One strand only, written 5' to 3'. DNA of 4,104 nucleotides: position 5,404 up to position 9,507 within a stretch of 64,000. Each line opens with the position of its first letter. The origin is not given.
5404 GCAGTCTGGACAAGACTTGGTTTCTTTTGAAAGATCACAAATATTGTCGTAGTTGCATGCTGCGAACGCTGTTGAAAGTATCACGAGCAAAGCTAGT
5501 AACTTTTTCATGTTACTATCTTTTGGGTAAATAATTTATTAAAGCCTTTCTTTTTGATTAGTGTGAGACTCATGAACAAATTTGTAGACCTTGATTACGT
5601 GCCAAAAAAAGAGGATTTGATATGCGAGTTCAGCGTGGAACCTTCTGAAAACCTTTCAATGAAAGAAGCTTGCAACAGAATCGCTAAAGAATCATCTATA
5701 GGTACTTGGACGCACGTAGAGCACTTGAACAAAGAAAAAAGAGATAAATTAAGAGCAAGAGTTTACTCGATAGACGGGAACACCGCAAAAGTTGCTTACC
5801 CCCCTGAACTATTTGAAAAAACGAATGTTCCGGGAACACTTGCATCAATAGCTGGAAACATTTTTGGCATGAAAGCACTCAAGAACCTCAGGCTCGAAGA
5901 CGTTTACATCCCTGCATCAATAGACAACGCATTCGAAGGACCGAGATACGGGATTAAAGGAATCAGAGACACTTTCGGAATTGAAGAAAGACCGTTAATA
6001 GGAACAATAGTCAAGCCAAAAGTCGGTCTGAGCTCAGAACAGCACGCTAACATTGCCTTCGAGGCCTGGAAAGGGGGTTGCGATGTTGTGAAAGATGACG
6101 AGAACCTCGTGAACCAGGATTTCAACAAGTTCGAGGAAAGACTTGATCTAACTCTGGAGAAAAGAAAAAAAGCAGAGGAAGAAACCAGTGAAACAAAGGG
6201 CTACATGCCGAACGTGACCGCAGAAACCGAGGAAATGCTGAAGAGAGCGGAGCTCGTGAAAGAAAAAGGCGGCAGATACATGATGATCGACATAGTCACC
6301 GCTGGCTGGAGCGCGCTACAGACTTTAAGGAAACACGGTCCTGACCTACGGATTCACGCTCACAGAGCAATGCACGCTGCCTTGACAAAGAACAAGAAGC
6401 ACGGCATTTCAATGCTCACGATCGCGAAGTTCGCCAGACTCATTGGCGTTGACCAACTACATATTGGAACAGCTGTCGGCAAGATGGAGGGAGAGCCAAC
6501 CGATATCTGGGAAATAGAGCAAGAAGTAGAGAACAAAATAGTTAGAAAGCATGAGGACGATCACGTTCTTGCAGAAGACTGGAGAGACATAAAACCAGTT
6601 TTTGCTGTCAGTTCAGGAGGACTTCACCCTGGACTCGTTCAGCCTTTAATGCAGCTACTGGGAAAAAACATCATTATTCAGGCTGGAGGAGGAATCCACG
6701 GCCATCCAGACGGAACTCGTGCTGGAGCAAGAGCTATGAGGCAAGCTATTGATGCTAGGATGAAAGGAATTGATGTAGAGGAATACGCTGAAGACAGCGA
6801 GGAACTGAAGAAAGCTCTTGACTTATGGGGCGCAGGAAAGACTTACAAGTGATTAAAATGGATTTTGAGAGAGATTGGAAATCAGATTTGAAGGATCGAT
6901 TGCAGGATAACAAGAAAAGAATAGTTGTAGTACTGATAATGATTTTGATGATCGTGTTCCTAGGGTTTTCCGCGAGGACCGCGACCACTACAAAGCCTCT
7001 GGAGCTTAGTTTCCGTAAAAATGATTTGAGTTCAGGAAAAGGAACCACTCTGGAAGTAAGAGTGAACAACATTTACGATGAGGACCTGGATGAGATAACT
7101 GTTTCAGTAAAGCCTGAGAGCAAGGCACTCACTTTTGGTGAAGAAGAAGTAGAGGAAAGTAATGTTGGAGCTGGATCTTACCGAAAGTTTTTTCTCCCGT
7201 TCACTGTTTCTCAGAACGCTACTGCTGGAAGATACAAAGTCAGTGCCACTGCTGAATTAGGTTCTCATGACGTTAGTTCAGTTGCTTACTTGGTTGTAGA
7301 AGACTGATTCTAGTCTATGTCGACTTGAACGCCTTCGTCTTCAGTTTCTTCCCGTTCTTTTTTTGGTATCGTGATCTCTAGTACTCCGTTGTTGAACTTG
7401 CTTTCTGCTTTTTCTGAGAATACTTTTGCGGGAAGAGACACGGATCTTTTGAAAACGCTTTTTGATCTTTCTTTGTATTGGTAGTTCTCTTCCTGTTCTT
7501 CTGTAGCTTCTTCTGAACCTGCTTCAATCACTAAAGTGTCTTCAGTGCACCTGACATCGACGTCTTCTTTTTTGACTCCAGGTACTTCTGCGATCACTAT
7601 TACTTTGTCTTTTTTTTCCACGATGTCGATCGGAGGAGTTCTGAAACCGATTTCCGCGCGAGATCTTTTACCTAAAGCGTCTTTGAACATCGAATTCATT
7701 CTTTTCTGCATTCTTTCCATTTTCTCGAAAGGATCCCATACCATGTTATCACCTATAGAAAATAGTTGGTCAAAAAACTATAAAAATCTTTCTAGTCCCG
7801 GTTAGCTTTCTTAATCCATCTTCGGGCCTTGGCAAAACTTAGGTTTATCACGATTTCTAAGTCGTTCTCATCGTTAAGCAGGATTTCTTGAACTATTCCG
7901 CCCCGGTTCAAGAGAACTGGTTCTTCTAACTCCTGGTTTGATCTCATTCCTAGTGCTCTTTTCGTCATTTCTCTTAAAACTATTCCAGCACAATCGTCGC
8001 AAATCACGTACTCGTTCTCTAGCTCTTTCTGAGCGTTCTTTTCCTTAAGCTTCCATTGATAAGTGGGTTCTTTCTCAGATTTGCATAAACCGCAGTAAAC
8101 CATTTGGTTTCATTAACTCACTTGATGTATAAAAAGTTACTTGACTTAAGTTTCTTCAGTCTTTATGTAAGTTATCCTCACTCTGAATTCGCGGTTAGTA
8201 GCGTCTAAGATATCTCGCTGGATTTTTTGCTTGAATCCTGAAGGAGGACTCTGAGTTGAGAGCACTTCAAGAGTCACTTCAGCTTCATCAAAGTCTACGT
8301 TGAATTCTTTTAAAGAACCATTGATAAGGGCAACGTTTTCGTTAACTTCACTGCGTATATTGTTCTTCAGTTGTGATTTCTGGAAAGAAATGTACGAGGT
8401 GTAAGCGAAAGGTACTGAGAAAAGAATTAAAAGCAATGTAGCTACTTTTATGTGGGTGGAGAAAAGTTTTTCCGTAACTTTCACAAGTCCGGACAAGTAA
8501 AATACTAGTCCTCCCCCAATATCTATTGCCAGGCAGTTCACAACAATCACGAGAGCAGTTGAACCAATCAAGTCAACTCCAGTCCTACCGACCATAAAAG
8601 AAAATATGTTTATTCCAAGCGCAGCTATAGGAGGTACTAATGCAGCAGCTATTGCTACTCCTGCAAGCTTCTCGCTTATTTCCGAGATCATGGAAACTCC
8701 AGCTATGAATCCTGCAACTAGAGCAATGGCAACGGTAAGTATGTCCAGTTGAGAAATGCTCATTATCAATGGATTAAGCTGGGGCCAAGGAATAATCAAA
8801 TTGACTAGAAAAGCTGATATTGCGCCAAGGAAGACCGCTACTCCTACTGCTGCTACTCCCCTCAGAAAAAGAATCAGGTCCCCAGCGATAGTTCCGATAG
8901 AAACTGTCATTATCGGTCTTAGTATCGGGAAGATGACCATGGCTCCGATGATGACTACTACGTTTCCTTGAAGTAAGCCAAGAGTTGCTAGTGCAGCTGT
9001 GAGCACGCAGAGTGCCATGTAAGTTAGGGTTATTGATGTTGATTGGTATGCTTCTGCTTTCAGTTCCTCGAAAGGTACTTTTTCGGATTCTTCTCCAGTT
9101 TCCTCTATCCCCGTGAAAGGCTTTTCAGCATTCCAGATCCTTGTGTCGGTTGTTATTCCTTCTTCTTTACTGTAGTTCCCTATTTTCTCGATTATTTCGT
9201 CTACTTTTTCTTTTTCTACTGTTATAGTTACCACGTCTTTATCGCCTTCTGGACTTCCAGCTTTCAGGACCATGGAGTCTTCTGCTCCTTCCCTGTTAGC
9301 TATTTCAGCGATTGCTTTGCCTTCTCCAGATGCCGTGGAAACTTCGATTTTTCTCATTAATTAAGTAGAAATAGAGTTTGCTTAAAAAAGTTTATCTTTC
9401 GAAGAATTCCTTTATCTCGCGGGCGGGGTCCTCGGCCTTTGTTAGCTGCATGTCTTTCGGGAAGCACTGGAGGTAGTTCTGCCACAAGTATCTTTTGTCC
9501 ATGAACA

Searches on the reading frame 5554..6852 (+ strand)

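Call 51: search_protein_families(library=ncbifam, proteins=[window:5554-6852:+], max_evalue=0.00001)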
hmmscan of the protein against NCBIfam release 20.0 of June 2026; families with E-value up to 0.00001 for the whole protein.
window:5554-6852:+ (432 aa): 6 families
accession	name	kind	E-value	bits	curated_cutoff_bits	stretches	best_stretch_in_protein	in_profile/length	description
TIGR03326.1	rubisco_III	equivalog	6.1e-180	598.6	497.45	1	9-425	1-426/426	type III ribulose-bisphosphate carboxylase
NF003252.0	PRK04208.1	subfamily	1.7e-169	564.3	438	1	7-428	14-458/468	ribulose-bisphosphate carboxylase large subunit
NF010002.0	PRK13475.1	equivalog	1.8e-87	293.9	489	1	12-425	14-440/459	ribulose-bisphosphate carboxylase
NF007095.0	PRK09549.1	equivalog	1.8e-70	237.5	409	1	32-428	13-404/407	2,3-diketo-5-methylthiopentyl-1-phosphate enolase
NF042437.1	OxoIsoapPDcar_OiaX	equivalog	1.7e-56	191.8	700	1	78-426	76-412/412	3-oxo-isoapionate-4-phosphate decarboxylase OiaX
TIGR03332.1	salvage_mtnW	equivalog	1.8e-56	191.5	513.6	1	35-426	15-407/407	2,3-diketo-5-methylthiopentyl-1-phosphate enolase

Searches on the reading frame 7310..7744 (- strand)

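Call 95: search_protein_families(library=pfam, proteins=[window:7310-7744:-], max_evalue=0.00001)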
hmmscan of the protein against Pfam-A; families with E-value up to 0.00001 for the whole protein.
window:7310-7744:- (144 aa): 2 families
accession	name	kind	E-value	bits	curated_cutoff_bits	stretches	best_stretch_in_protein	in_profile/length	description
PF00011.27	HSP20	-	1.1e-20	74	20.8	1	40-141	1-101/102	Hsp20/alpha crystallin family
PF17886.7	ArsA_HSP20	-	3.9e-10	39.6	22.5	1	46-125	2-62/63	HSP20-like domain found in ArsA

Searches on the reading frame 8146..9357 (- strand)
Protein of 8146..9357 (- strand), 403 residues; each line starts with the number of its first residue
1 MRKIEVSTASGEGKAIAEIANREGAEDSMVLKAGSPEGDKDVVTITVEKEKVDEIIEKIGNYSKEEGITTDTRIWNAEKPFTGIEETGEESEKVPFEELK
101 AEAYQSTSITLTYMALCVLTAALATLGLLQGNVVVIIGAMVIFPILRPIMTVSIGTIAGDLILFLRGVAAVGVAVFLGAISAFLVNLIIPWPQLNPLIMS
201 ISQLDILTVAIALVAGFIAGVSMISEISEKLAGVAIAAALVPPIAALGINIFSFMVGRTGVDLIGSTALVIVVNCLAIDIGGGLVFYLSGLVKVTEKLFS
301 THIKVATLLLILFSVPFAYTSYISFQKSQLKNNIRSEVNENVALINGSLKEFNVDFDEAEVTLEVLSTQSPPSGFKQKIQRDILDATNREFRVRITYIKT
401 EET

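Call 26: search_protein_families(library=pfam, proteins=[window:8146-9357:-], max_evalue=0.01)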
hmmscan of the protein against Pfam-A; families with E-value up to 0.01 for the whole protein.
window:8146-9357:- (403 aa): 1 family
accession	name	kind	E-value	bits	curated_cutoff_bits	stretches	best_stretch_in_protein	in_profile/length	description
PF04087.19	DUF389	-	1.3e-21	77.5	23.9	1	140-278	1-135/137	Domain of unknown function (DUF389)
